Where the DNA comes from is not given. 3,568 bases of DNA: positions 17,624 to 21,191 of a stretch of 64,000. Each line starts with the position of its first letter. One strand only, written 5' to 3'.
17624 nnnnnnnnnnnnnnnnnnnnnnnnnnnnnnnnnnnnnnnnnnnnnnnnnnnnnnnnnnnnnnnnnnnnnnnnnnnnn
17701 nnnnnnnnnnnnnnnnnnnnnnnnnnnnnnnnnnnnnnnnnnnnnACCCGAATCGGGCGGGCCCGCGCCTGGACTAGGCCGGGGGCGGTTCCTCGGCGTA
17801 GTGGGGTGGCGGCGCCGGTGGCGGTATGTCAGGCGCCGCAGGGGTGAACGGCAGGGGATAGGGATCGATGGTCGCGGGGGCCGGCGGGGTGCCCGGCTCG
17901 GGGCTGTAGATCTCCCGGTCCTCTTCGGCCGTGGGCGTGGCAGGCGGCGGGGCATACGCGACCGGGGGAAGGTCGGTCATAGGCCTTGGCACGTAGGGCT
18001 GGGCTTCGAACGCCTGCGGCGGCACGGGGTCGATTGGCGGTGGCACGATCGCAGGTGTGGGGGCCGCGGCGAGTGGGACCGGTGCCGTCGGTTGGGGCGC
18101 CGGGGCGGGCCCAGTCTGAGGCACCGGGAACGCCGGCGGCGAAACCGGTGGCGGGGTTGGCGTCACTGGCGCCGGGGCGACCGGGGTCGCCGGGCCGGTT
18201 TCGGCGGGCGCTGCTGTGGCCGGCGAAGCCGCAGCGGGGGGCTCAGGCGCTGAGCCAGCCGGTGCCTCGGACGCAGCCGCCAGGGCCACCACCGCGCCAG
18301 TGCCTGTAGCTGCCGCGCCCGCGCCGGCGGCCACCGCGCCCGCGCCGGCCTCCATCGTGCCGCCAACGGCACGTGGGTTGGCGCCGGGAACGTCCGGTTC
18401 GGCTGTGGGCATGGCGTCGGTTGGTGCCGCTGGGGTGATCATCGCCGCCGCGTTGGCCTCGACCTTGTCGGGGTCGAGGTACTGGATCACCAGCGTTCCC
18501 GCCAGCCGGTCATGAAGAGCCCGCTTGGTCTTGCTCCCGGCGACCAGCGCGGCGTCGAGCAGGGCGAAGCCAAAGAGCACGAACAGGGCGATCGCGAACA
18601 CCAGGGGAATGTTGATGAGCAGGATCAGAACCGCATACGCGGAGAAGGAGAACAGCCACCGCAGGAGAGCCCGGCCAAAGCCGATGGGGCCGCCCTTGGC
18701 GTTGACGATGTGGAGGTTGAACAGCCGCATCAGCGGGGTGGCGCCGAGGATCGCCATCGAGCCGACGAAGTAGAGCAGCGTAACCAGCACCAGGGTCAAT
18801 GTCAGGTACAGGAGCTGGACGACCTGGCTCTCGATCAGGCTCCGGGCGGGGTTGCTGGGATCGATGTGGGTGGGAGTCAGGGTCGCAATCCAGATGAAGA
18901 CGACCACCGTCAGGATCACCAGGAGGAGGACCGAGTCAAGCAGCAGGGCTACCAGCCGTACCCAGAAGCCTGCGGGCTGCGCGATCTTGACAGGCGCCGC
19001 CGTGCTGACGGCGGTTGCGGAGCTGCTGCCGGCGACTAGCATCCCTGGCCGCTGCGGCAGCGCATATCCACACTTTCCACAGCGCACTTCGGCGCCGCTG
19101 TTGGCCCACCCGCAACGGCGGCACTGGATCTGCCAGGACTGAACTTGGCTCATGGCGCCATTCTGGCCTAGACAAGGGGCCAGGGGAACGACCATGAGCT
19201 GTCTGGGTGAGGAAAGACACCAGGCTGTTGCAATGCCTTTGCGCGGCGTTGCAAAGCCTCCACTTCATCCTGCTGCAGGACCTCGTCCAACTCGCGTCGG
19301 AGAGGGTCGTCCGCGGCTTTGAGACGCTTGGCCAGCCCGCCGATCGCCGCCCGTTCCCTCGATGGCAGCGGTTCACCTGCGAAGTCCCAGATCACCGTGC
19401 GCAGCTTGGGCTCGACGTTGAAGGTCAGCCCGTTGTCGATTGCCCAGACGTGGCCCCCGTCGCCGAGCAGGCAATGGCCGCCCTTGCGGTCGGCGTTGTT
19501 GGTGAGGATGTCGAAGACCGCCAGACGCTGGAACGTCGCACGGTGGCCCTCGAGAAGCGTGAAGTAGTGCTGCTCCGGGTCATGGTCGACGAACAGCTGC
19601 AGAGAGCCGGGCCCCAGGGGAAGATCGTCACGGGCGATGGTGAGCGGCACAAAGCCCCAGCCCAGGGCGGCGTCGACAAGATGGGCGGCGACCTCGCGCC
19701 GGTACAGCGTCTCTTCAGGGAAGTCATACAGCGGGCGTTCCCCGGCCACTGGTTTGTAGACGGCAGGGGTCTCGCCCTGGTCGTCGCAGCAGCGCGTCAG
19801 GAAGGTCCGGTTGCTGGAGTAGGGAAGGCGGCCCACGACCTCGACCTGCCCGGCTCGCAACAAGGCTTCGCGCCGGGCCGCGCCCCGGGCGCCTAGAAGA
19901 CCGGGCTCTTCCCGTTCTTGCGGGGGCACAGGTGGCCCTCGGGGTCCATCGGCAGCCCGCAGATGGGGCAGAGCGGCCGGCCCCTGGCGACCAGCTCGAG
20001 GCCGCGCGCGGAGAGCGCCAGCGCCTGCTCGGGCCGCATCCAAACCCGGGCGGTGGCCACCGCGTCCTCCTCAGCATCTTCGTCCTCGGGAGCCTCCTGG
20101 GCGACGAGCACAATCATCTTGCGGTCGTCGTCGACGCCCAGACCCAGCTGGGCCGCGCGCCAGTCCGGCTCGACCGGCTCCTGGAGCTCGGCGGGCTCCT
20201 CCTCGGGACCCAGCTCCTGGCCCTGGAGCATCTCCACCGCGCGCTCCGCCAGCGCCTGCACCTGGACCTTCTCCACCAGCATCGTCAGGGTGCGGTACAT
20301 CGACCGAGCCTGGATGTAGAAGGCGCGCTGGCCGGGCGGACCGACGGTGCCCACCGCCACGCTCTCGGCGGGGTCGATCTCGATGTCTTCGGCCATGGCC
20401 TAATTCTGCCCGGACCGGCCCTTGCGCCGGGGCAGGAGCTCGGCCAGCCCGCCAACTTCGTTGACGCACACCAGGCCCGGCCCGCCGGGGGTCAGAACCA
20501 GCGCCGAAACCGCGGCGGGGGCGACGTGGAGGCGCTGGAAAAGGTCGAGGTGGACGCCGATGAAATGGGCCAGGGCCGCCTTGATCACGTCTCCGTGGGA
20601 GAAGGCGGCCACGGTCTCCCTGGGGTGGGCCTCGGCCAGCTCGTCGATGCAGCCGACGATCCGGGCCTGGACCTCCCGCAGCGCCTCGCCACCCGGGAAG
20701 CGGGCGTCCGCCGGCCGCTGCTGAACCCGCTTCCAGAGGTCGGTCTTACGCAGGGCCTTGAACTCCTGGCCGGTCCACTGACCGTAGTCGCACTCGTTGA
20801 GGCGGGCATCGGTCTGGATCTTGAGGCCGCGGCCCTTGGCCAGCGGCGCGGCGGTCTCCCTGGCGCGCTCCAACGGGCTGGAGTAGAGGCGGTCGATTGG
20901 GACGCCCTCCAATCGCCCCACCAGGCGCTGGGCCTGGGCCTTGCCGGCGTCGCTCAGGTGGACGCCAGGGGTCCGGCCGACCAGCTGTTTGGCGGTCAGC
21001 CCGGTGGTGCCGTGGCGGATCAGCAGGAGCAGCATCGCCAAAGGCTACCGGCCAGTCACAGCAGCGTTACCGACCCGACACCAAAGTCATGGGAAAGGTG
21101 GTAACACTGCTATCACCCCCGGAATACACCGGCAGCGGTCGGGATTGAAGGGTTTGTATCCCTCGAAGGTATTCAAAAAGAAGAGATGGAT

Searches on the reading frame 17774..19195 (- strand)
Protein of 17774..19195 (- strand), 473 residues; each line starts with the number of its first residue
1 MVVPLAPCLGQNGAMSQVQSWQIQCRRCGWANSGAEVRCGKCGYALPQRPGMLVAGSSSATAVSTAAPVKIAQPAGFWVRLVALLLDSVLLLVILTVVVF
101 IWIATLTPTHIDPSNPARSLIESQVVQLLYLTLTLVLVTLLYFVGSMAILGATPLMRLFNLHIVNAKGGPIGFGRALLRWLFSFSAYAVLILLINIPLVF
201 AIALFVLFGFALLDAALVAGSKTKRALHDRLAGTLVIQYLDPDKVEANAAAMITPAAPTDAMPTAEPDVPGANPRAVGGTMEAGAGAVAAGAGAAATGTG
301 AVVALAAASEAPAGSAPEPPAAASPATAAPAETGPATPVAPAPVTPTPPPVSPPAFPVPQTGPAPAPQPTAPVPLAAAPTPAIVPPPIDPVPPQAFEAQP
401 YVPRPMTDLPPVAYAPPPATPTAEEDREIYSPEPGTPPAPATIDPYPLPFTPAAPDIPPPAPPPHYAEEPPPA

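Call 15: search_protein_families(library=pfam, proteins=[window:17774-19195:-], max_evalue=0.001)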
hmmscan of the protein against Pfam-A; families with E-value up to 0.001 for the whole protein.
window:17774-19195:- (473 aa): 1 family
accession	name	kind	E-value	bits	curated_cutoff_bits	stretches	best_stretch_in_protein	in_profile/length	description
PF06271.18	RDD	-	3.5e-20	73.1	24.1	1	74-233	1-137/137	RDD family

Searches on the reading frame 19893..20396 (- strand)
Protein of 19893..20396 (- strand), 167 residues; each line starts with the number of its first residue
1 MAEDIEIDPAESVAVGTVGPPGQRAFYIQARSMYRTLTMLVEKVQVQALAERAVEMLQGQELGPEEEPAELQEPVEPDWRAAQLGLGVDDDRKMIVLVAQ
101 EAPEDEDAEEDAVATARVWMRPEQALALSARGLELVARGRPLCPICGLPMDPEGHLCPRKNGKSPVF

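Call 15: search_protein_families(library=pfam, proteins=[window:19893-20396:-], max_evalue=0.001)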
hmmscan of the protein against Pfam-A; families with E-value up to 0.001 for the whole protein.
window:19893-20396:- (167 aa): 1 family
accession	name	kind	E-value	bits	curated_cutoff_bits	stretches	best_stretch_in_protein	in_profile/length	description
PF11290.13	DUF3090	-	8.4e-40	136.8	27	1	8-157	4-170/170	Protein of unknown function (DUF3090)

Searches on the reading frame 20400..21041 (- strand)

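Call 15: search_protein_families(library=pfam, proteins=[window:20400-21041:-], max_evalue=0.001)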
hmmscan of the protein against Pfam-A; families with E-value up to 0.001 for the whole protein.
window:20400-21041:- (213 aa): 1 family
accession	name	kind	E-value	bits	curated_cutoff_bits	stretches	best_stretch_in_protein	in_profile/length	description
PF00300.27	His_Phos_1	-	2e-56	191.2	21.7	1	5-195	1-193/194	Histidine phosphatase superfamily (branch 1)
